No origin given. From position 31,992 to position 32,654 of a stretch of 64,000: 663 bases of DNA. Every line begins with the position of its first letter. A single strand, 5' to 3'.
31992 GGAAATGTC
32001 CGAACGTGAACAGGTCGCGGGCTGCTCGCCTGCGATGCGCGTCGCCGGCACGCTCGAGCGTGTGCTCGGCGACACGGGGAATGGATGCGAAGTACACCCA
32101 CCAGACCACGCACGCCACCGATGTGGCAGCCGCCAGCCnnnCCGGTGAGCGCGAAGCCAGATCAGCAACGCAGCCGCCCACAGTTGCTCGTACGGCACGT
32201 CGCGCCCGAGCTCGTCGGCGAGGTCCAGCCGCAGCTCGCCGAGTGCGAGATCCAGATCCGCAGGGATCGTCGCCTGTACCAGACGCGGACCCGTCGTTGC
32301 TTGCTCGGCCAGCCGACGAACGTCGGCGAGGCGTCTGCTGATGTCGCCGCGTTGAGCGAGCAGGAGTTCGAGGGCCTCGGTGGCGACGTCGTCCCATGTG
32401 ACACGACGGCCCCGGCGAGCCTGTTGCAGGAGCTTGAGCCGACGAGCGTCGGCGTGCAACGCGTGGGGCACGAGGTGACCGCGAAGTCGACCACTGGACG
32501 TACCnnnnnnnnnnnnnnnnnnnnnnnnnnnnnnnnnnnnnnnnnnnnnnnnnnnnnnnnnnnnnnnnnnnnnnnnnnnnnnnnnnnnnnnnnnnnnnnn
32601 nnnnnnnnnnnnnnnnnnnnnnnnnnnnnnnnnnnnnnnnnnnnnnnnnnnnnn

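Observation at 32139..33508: Orphan ParA-type ATPase plus arginine-rich 173-aa partner, divergently paired with the giant surface-protein gene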

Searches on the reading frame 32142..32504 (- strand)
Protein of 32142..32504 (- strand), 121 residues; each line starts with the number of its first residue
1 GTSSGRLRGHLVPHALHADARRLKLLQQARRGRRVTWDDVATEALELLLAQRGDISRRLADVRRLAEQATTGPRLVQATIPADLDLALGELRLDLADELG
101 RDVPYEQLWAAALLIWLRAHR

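Call 78: predict_structure(alignment_id=A2)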
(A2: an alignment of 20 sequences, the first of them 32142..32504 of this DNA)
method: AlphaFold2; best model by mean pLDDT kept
length: 121 residues; sequences in the alignment: 20
mean_pLDDT: 93.4   pTM: 0.86
mean pLDDT of the five models: 93.4, 93.0, 92.5, 90.8, 90.7
residues with pLDDT >= 90: 106; 70-90: 12; 50-70: 1; < 50: 2
segments of 3 or more residues with pLDDT < 50: none
pLDDT, mean of each block of 10 residues (from residue 1): 80 96 96 96 97 90 90 96 96 94 95 96 84
secondary structure, 60 per line:
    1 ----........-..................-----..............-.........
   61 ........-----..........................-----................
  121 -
elements in order: E5-12 H14-31 H37-50 H52-68 E74-81 H82-99 H105-120

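Call 80: fold_search(model_id=the predicted structure, library=pdb)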
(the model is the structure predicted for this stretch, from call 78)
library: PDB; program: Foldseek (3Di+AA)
matches with E <= 10: 84; with E <= 0.001: 0
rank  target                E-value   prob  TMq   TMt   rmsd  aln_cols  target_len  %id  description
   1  9f0z_G                1.8e-01  0.80  0.49  0.53   4.9       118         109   12  CryoEM structure of the F plasmid relaxosome with truncated TraI1-863 in its TE mode, derived from the ss-27_+8ds+9_+1 (released 2025-06-04)
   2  9f0y_G                2.1e-01  0.80  0.49  0.55   4.7       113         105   11  CryoEM structure of the F plasmid relaxosome with TraI in its TE mode, derived from the ss-27_+8ds+9_+143-R Locally-re (released 2025-06-04)
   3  1cnt_2                2.1e-01  0.14  0.20  0.19  13.5       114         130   16  CILIARY NEUROTROPHIC FACTOR (released 1997-03-26)
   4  9f10_E                2.4e-01  0.85  0.55  0.58   5.9       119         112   11  CryoEM structure of the F plasmid relaxosome with TraI in its TE mode, without accessory protein TraM. Derived from th (released 2025-06-04)
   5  1cnt_3                3.0e-01  0.10  0.21  0.18  15.5       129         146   16  CILIARY NEUROTROPHIC FACTOR (released 1997-03-26)
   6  9f11_G                3.9e-01  0.35  0.40  0.44   6.3       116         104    9  CryoEM structure of the F plasmid relaxosome with oriT DNA ss-27_+3ds+4_+143 and TraI its TE mode, derived from ss-27_ (released 2025-06-04)
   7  1cnt_4                4.2e-01  0.11  0.21  0.20  13.0       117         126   14  CILIARY NEUROTROPHIC FACTOR (released 1997-03-26)
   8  1cnt_1                4.2e-01  0.09  0.21  0.18  15.5       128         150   16  CILIARY NEUROTROPHIC FACTOR (released 1997-03-26)
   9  9f0z_E                4.5e-01  0.80  0.57  0.62   5.7       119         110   11  CryoEM structure of the F plasmid relaxosome with truncated TraI1-863 in its TE mode, derived from the ss-27_+8ds+9_+1 (released 2025-06-04)
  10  9f0y_F                4.5e-01  0.47  0.47  0.48   6.6       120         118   12  CryoEM structure of the F plasmid relaxosome with TraI in its TE mode, derived from the ss-27_+8ds+9_+143-R Locally-re (released 2025-06-04)
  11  9f0y_E                4.7e-01  0.51  0.47  0.50   7.3       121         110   11  CryoEM structure of the F plasmid relaxosome with TraI in its TE mode, derived from the ss-27_+8ds+9_+143-R Locally-re (released 2025-06-04)
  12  9f0x_E                9.6e-01  0.51  0.55  0.58   5.9       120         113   11  CryoEM structure of the F plasmid relaxosome in its pre-initiation state, derived from the ds-27_+143-R Locally-refine (released 2025-06-04)
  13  5csa_B                1.2e+00  0.05  0.22  0.05  17.8       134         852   13  Crystal structure of domains BT-BCCP-AC1-AC5 of yeast acetyl-CoA carboxylase (released 2015-10-28)
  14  9f12_E                1.4e+00  0.25  0.47  0.50   7.3       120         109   11  CryoEM structure of the F plasmid relaxosome with oriT DNA ss-27_-3ds-2_+143 and TraI its TE mode, derived from ss-27_ (released 2025-06-04)
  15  4aq3_A                1.4e+00  0.06  0.19  0.18  13.6       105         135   16  HUMAN BCL-2 WITH PHENYLACYLSULFONAMIDE INHIBITOR (released 2012-06-06)
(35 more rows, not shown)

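Call 88: find_related_loci(query=A2, collection=metagenome_contigs, flank=10000)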
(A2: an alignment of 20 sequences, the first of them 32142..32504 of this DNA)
Query A2 (121 aa) in metagenome_contigs; peptide patterns used: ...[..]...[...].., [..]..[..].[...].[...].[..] (x = any residue, [..] = any of these).
500 stretches matched a pattern; 7 encode a relative of the query (tblastn E <= 1e-3); 7 distinct loci.
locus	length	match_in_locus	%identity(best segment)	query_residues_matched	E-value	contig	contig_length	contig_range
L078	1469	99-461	85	1-121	5e-66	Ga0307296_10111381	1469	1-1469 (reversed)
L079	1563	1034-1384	85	1-117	9e-64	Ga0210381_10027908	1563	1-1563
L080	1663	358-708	84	1-117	1e-62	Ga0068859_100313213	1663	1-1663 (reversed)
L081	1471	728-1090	81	1-121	6e-63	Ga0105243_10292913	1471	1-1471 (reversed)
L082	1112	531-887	83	3-121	4e-64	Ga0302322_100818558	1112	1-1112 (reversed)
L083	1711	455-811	59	1-119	7e-35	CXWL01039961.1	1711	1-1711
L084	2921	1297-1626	49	7-117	1e-26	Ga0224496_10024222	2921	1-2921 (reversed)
